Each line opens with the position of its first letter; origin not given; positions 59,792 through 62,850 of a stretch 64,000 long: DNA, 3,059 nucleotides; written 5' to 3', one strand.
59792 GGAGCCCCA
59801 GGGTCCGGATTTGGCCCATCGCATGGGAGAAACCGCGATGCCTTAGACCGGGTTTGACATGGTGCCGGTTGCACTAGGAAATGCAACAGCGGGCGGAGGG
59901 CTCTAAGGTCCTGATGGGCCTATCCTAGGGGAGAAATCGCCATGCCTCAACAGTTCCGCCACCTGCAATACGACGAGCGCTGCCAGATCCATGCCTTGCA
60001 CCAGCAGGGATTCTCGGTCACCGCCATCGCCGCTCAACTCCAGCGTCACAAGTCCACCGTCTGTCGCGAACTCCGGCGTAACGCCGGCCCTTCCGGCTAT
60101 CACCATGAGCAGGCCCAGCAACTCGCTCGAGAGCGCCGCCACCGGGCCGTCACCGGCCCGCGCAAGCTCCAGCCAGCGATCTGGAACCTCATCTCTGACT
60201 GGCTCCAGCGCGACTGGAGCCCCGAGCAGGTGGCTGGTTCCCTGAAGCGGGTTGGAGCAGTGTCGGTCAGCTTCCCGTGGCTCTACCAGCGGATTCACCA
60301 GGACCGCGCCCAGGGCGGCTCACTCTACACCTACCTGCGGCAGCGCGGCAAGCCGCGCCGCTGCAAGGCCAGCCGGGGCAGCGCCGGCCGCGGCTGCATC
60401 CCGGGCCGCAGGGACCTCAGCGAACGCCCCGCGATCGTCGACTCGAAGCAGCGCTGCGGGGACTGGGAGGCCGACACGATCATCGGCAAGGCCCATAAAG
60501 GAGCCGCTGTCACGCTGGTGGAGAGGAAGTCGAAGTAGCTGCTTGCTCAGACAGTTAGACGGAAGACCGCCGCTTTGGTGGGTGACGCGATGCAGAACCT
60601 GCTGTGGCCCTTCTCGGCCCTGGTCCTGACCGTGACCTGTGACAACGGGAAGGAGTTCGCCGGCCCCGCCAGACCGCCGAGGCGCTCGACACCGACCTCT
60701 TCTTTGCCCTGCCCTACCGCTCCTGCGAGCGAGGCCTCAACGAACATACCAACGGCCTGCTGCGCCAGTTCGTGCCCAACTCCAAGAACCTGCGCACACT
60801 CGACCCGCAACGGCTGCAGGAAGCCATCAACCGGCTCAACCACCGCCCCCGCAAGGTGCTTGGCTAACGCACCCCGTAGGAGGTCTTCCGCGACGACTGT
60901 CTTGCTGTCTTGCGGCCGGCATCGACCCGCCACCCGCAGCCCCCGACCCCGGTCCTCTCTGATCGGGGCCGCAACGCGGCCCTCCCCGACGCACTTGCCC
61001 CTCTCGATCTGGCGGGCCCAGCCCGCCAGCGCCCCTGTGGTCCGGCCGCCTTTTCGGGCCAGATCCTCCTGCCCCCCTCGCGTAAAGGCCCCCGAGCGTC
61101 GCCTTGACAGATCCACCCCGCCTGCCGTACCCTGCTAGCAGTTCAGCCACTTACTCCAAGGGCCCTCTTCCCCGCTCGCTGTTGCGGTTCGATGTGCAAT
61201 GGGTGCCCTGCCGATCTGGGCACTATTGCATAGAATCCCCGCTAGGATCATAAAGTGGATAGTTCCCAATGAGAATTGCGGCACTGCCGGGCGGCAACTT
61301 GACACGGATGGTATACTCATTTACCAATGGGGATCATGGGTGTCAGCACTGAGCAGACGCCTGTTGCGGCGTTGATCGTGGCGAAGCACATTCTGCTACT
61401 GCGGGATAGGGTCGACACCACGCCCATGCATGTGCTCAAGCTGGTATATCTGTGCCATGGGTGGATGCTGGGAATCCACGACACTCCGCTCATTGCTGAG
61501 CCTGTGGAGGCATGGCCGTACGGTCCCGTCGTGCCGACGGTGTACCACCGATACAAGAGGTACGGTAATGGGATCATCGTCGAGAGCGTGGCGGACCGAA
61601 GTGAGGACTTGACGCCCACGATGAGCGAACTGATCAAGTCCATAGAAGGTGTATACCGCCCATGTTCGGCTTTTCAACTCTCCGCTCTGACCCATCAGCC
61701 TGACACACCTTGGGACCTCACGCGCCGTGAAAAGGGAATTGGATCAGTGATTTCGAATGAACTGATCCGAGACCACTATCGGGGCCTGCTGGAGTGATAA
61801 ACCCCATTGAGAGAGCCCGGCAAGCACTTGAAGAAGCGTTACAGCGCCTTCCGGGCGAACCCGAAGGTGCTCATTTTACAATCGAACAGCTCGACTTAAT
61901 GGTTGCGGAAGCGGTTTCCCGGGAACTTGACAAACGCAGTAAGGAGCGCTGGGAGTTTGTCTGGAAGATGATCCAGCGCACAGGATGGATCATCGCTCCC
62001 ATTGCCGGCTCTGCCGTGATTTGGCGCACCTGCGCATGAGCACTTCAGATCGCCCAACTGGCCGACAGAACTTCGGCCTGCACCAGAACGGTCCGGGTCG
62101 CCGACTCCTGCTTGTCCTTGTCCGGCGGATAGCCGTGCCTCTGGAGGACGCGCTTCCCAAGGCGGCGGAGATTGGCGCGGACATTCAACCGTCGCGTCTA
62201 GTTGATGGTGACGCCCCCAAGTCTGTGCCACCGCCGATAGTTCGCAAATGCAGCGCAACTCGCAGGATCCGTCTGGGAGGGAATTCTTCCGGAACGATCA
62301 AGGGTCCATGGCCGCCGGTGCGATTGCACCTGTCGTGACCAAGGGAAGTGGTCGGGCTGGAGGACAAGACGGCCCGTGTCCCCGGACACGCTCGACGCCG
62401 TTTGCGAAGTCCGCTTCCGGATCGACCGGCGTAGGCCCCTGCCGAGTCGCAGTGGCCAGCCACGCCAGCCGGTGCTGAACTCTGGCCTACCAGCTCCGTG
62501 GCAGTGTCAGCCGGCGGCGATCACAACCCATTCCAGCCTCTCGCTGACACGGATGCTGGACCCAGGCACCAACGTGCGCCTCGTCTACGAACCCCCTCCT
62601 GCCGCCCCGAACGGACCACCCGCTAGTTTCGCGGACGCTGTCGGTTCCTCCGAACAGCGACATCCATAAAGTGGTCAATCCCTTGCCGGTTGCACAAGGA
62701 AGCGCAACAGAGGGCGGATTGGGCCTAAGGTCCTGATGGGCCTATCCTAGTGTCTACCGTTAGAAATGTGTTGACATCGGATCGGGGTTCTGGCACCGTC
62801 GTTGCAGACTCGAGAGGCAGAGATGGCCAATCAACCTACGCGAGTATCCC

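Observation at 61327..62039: Panacea-domain antitoxin coupled to an unrecognised 81-aa ORF with a hydrophobic C-terminus: candidate new PanA-type toxin-antitoxin pair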

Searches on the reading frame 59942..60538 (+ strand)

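Call 4: search_protein_families(library=pfam, proteins=[window:59942-60538:+], max_evalue=0.1)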
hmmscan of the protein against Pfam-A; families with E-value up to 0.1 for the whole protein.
window:59942-60538:+ (198 aa): 8 families
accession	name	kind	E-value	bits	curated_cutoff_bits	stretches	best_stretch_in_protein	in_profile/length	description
PF13936.12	HTH_38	-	4.6e-15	55.5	27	1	6-47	3-44/44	Helix-turn-helix domain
PF13384.12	HTH_23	-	9.2e-09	35.3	24.6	1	10-51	4-47/50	Homeodomain-like domain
PF06056.18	Terminase_5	-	0.0096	16.3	20.3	1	12-40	2-30/58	Putative ATPase subunit of terminase (gpP-like)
PF13565.12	HTH_32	-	0.017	16.1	33.7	1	39-110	1-65/73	Homeodomain-like domain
PF13556.12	HTH_30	-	0.023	14.9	27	0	18-46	7-35/59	PucR C-terminal helix-turn-helix domain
PF11427.14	HTH_Tnp_Tc3_1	-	0.031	14.6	21.1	0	12-43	9-40/50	Tc3 transposase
PF25787.1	HTH_SB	-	0.038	14.2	43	1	8-40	7-39/53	Sleeping Beauty transposase HTH domain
PF13551.12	HTH_29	-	0.041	14.4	28.1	1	13-46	1-35/64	Winged helix-turn helix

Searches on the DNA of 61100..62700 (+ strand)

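Call 87: search_dna_similar(query=L074:2462-3308:+, collection=ecoli_genomes, mode=distant, max_evalue=0.001, max_rows=5)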
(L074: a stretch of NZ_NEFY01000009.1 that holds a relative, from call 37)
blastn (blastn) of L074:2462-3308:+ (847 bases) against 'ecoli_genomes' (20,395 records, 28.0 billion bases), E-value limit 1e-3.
No match.

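Call 95: search_dna_similar(query=L095:395-1454:+, collection=ecoli_genomes, mode=near, max_rows=5)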
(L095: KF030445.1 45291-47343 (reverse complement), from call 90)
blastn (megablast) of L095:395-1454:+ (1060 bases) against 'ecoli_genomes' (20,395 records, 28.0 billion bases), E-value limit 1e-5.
Records with a match: 79; places in all: 79; records where one place covers at least 80% of the query: 79.
Genomes with a match: 79 of 5426; with a place that covers at least 80% of the query: 79. Places per genome that has any: lowest 1, median 1, highest 1. On chromosomes: 79 places; on plasmids: 0.
Best place of each record, by identity: >=99% 4; 95-99% 75.
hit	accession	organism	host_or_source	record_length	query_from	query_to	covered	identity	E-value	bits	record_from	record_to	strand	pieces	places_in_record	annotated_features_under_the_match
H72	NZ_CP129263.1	Escherichia coli strain STEC1588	Homo sapiens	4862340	1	1060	100%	99.9%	0e+0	1953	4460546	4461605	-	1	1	hypothetical protein | Panacea domain-containing protein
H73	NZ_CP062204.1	Escherichia coli strain C311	Cow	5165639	1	1060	100%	99.8%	0e+0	1947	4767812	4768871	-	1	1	hypothetical protein | Panacea domain-containing protein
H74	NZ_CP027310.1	Escherichia coli strain 2014C-4135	Homo sapiens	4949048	1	1060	100%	99.4%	0e+0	1925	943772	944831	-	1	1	hypothetical protein | Panacea domain-containing protein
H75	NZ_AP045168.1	Escherichia coli strain JNEC-KY172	Homo sapiens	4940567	1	1060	100%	99.4%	0e+0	1925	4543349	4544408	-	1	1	hypothetical protein | Panacea domain-containing protein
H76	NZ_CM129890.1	Escherichia coli strain MB06101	seawater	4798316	1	1060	100%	97.8%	0e+0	1831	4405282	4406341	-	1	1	hypothetical protein | Panacea domain-containing protein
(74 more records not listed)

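Call 96: get_annotated_region(hit=H72, flank=300)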
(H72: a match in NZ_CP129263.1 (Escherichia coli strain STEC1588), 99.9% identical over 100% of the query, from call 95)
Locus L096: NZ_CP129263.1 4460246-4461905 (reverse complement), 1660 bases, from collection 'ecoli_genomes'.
description: Escherichia coli strain STEC1588 chromosome, complete genome
organism: Escherichia coli strain STEC1588 (NCBI taxid 562)
replicon: chromosome; assembly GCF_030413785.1
host: Homo sapiens; source: -; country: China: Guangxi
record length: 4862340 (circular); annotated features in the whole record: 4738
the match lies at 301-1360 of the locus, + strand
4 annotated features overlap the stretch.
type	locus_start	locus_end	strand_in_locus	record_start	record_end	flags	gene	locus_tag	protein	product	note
CDS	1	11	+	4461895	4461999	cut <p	-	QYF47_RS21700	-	tRNA-dihydrouridine synthase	incomplete; partial in the middle of a contig; missing C-terminus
CDS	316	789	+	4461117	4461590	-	-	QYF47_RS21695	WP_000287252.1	Panacea domain-containing protein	-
CDS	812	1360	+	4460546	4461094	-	-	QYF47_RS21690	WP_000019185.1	hypothetical protein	-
CDS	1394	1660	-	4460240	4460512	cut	-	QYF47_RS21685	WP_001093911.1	pyocin activator PrtN family protein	-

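Call 97: get_annotated_region(hit=H76, flank=300)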
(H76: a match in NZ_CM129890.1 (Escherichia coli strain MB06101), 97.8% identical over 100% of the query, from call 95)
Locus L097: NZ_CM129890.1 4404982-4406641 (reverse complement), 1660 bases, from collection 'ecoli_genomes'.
description: Escherichia coli strain MB06101 chromosome, whole genome shotgun sequence
organism: Escherichia coli strain MB06101 (NCBI taxid 562)
replicon: chromosome; assembly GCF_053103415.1
host: -; source: seawater; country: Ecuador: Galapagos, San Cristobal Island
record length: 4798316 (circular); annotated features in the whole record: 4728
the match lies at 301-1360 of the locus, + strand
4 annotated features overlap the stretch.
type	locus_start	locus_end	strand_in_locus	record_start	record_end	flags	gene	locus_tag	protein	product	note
CDS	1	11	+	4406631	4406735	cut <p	-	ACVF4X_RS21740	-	tRNA-dihydrouridine synthase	incomplete; partial in the middle of a contig; missing C-terminus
CDS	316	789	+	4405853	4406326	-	-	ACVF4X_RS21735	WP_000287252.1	Panacea domain-containing protein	-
CDS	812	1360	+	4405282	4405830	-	-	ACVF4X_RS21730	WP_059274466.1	hypothetical protein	-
CDS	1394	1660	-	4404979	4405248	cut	-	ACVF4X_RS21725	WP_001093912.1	pyocin activator PrtN family protein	-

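Call 101: search_rna_families(source=window, start=61100, end=62700, threshold=evalue, max_evalue=1)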
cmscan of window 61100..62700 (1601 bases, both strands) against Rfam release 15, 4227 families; matches with E-value up to 1: 0.
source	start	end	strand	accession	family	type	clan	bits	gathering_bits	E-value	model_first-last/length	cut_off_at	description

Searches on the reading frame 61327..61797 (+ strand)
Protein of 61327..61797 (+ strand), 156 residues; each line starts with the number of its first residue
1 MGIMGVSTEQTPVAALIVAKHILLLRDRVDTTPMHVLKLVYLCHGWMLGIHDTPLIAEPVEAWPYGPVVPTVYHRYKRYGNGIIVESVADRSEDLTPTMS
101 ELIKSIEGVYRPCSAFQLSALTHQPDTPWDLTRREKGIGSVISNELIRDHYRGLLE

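Call 4: search_protein_families(library=pfam, proteins=[window:61327-61797:+], max_evalue=0.1)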
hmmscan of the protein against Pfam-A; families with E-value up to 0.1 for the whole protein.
window:61327-61797:+ (156 aa): 1 family
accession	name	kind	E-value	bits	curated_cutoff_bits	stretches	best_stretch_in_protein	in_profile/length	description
PF13274.11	SocA_Panacea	-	4.5e-16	60.2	25.7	1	37-129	2-112/113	Antitoxin SocA-like, Panacea domain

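Call 5: search_protein_families(library=ncbifam, proteins=[window:61327-61797:+], max_evalue=1)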
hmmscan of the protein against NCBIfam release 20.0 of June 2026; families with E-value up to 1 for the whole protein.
window:61327-61797:+ (156 aa): 2 families
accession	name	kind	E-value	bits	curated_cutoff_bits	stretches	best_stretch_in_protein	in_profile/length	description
NF047745.1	SocA_antitoxin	equivalog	1.4e-21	77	190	1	17-152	5-156/176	type VI toxin-antitoxin system SocA family antitoxin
NF040820.1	trans_reg_LrpA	equivalog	0.13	12.1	250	1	76-119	94-138/141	HTH-type transcriptional regulator LrpA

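Call 6: search_protein_families(library=padloc, proteins=[window:61327-61797:+], max_evalue=1)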
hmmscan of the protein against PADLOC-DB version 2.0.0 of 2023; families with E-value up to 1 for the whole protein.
window:61327-61797:+ (156 aa): 0 families

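Call 37: find_related_loci(query=A4, collection=genome_contigs, flank=2500)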
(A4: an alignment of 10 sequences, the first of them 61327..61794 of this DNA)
Query A4 (156 aa) in genome_contigs; peptide patterns used: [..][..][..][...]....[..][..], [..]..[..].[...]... (x = any residue, [..] = any of these).
411 stretches matched a pattern; 389 encode a relative of the query (tblastn E <= 1e-3); the best 80 are kept; 80 distinct loci.
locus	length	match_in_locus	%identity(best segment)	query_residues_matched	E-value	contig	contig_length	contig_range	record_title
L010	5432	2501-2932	72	12-155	1e-69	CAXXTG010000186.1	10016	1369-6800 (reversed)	MAG: Vicinamibacterales bacterium isolate cdfb1a10-b860-4899-88b7-affdfcb54827 genome assembly, contig: contig_186, whol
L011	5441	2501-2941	63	12-156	1e-65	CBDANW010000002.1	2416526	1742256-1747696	MAG: Candidatus Marinacidobacterales bacterium isolate 58ad810b-317c-4b5b-8bc8-0cee20f92245 genome assembly, contig: con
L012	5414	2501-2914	71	18-155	5e-65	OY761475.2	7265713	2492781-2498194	MAG: Vicinamibacterales bacterium isolate 01def6b1-0c8c-435d-859a-076764f3ef92 genome assembly, chromosome: 1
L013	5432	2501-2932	63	14-155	3e-57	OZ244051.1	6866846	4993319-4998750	MAG: Vicinamibacterales bacterium isolate 8ba7f8d7-3fc5-437a-86da-c0f89745c60d genome assembly, chromosome: 1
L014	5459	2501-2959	58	3-155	2e-56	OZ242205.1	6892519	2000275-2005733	MAG: Vicinamibacterales bacterium isolate eeb0043e-0032-4cf8-a264-719f6bba5173 genome assembly, chromosome: 1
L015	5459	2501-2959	58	3-155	1e-55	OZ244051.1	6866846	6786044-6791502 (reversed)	MAG: Vicinamibacterales bacterium isolate 8ba7f8d7-3fc5-437a-86da-c0f89745c60d genome assembly, chromosome: 1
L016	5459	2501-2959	58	4-155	1e-55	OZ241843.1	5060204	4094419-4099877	MAG: Vicinamibacterales bacterium isolate d728d8a6-ce75-4a6f-b799-faf650d2db42 genome assembly, chromosome: 1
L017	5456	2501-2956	54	5-156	2e-53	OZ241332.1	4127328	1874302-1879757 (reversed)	MAG: uncultured Candidatus Binatia bacterium isolate ce7e85d1-9959-44a0-99a7-1c122dec4f51 genome assembly, chromosome: 1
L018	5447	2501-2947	56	4-152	1e-52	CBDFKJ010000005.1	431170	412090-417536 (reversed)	MAG: Alphaproteobacteria bacterium isolate 4e2e0cdd-c8b5-4f6c-a48e-51141fbf2597 genome assembly, contig: contig_5, whole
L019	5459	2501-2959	55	4-156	8e-52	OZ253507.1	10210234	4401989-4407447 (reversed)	MAG: Candidatus Marinacidobacterales bacterium isolate be89a19c-e000-4bee-9fbc-49585ca06e7f genome assembly, chromosome:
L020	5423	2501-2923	61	17-156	3e-51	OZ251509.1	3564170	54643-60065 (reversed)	MAG: Alphaproteobacteria bacterium isolate c58df884-ff44-4a62-8948-53011581409f genome assembly, chromosome: 1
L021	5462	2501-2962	52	3-156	7e-49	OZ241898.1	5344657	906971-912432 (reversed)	MAG: Vicinamibacterales bacterium isolate 479fc26a-c5fd-4f96-80c2-dbb1f079bd2a genome assembly, chromosome: 1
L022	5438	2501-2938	55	12-156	9e-48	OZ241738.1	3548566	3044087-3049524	MAG: Alphaproteobacteria bacterium isolate d8927372-aabd-44cb-9c9e-7bd42c52962c genome assembly, chromosome: 1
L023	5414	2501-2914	54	17-154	1e-46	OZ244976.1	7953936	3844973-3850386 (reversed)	MAG: Vicinamibacterales bacterium isolate 759df215-7f35-4b58-97f0-56a84cd7420d genome assembly, chromosome: 2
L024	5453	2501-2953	52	3-156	1e-46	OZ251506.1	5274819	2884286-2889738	MAG: Vicinamibacterales bacterium isolate aaa6a21a-436b-4590-abd6-8baef99f1637 genome assembly, chromosome: 1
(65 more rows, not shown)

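Call 51: search_protein_families(library=phrogs, proteins=[window:61327-61797:+], max_evalue=1)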
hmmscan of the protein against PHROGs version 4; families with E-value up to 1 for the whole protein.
window:61327-61797:+ (156 aa): 2 families
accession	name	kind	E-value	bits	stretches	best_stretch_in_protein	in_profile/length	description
phrog_1281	-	unknown function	1.8e-33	116.9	1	10-155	5-154/195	-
phrog_10390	-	unknown function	9.6e-27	95.2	1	11-152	147-292/299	-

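Call 62: search_solved_structures(query=window:61327-61794:+, max_evalue=1)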
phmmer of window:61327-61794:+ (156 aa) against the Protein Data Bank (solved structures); distinct sequences matched with E-value up to 1: 1.
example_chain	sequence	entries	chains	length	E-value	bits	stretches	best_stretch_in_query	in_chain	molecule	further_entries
2jh1_A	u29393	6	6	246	0.69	12.7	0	100-142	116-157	MICRONEMAL PROTEIN 1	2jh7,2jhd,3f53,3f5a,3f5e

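Call 88: search_dna_similar(query=window:61327-61794:+, collection=phages, mode=protein, max_evalue=0.00001, max_rows=8)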
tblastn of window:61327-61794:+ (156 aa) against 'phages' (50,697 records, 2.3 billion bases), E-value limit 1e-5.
Records with a match: 136; places in all: 139; records where one place covers at least 80% of the query: 59.
Best place of each record, by identity: <60% 136.
By first word of the organism name: Streptococcus 26; Paenibacillus 24; Pseudomonas 21; Stx2a-converting 19; Escherichia 8; Burkholderia 6; Bordetella 5; Bacteriophage 4; Geobacillus 2; Bacillus 2; and 13 more.
By host as written in the record: - 28; Pseudomonas aeruginosa 19; Paenibacillus larvae 18; Bordetella avium 5; Paenibacillus larvae ATCC 9545 5; Geobacillus sp. 6k51 2; Bacillus sp. 6k512 2; Rhodobacter sp. E32 2; and 47 more.
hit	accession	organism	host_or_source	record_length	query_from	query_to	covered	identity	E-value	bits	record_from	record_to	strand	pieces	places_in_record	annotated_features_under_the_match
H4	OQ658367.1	Pseudomonas phage sp.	Pseudomonas aeruginosa PACL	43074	16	155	90%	38.5%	2e-20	92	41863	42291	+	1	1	none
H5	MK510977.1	Pseudomonas phage vB_Pae_CF183a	Pseudomonas aeruginosa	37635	16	155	90%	38.5%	3e-20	92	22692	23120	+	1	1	hypothetical protein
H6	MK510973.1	Pseudomonas phage vB_Pae_CF127a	Pseudomonas aeruginosa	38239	16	155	90%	38.5%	3e-20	92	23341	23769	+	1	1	hypothetical protein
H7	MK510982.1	Pseudomonas phage vB_Pae_BR161c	Pseudomonas aeruginosa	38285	16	155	90%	38.5%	3e-20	92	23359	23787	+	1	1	hypothetical protein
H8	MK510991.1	Pseudomonas phage vB_Pae_BR141a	Pseudomonas aeruginosa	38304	16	155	90%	38.5%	3e-20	92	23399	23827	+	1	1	hypothetical protein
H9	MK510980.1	Pseudomonas phage vB_Pae_BR123a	Pseudomonas aeruginosa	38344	16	155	90%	38.5%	3e-20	92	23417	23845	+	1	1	hypothetical protein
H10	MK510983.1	Pseudomonas phage vB_Pae_BR178a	Pseudomonas aeruginosa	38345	16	155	90%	38.5%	3e-20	92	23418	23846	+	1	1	hypothetical protein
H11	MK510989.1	Pseudomonas phage vB_Pae_BR322a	Pseudomonas aeruginosa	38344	16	155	90%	38.5%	3e-20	92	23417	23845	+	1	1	hypothetical protein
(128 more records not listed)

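Call 89: search_dna_similar(query=window:61327-61794:+, collection=phages, mode=protein, max_evalue=0.00001, max_rows=60, rows=spread)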
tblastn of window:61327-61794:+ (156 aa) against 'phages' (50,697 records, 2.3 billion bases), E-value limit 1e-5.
Records with a match: 136; places in all: 139; records where one place covers at least 80% of the query: 59.
Best place of each record, by identity: <60% 136.
By first word of the organism name: Streptococcus 26; Paenibacillus 24; Pseudomonas 21; Stx2a-converting 19; Escherichia 8; Burkholderia 6; Bordetella 5; Bacteriophage 4; Geobacillus 2; Bacillus 2; and 13 more.
By host as written in the record: - 28; Pseudomonas aeruginosa 19; Paenibacillus larvae 18; Bordetella avium 5; Paenibacillus larvae ATCC 9545 5; Geobacillus sp. 6k51 2; Bacillus sp. 6k512 2; Rhodobacter sp. E32 2; and 47 more.
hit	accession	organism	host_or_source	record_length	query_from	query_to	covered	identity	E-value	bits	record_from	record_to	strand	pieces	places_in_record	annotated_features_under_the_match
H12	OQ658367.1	Pseudomonas phage sp.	Pseudomonas aeruginosa PACL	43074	16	155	90%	38.5%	2e-20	92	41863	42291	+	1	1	none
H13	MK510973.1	Pseudomonas phage vB_Pae_CF127a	Pseudomonas aeruginosa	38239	16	155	90%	38.5%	3e-20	92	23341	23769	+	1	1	hypothetical protein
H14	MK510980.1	Pseudomonas phage vB_Pae_BR123a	Pseudomonas aeruginosa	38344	16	155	90%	38.5%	3e-20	92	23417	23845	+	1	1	hypothetical protein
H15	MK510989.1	Pseudomonas phage vB_Pae_BR322a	Pseudomonas aeruginosa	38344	16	155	90%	38.5%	3e-20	92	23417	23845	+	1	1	hypothetical protein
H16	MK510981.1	Pseudomonas phage vB_Pae_BR143a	Pseudomonas aeruginosa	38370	16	155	90%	38.5%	3e-20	92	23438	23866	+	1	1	hypothetical protein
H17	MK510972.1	Pseudomonas phage vB_Pae_CF121c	Pseudomonas aeruginosa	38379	16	155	90%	38.5%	3e-20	92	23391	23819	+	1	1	hypothetical protein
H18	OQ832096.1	Halomonas phage vB_HmeY_H4907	Halomonas meridiana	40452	13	155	92%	35.9%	3e-21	94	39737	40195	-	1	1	protein of unknown function DUF4065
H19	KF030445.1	Escherichia phage 1720a-02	Escherichia coli strain O174:H21 ...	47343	32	155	79%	39.1%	3e-18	86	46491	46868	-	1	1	none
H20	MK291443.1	Paracoccus phage vB_PsuS_Psul1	Paracoccus sulfuroxidans JCM 14013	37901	26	151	81%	37.0%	7e-21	93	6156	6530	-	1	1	hypothetical protein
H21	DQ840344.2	Bacillus phage 1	Bacillus sp. 6k512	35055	6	151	94%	31.7%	4e-10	62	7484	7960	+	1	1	GepA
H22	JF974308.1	Rhodobacter phage RC1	Rhodobacter sp. E32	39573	26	154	83%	35.0%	8e-15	76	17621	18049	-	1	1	hypothetical protein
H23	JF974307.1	Rhodovulum phage RS1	Rhodovulum sp. P122A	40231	26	154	83%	35.0%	8e-15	76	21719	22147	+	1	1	hypothetical protein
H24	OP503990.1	Paenibacillus phage Dash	Paenibacillus larvae 2006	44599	18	155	88%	32.2%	2e-9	60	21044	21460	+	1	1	hypothetical protein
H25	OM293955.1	Bordetella phage vB_BaM-IFTN6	Bordetella avium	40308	13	152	90%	31.5%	4e-8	57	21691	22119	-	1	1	SocA family protein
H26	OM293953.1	Bordetella phage vB_BaM-IFTN4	Bordetella avium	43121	13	152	90%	31.5%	4e-8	57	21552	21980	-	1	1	SocA family protein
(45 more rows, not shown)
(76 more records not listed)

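Call 90: get_annotated_region(hit=H19, flank=1200)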
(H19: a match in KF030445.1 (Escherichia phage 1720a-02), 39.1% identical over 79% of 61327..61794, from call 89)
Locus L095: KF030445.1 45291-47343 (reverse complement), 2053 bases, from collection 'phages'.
description: Escherichia phage 1720a-02, complete genome.
organism: Escherichia phage 1720a-02 (NCBI taxid 1115653)
taxonomy: Viruses; Duplodnaviria; Heunggongvirae; Uroviricota; Caudoviricetes
host: Escherichia coli strain O174:H21 isolate 1720a; source: -; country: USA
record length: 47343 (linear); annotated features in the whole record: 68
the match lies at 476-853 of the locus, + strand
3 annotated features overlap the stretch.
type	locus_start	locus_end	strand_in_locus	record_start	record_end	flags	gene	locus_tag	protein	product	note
CDS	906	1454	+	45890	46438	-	-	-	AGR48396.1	hypothetical protein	-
CDS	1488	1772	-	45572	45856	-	-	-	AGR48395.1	hypothetical protein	-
CDS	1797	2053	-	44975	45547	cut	-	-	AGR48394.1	hypothetical protein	-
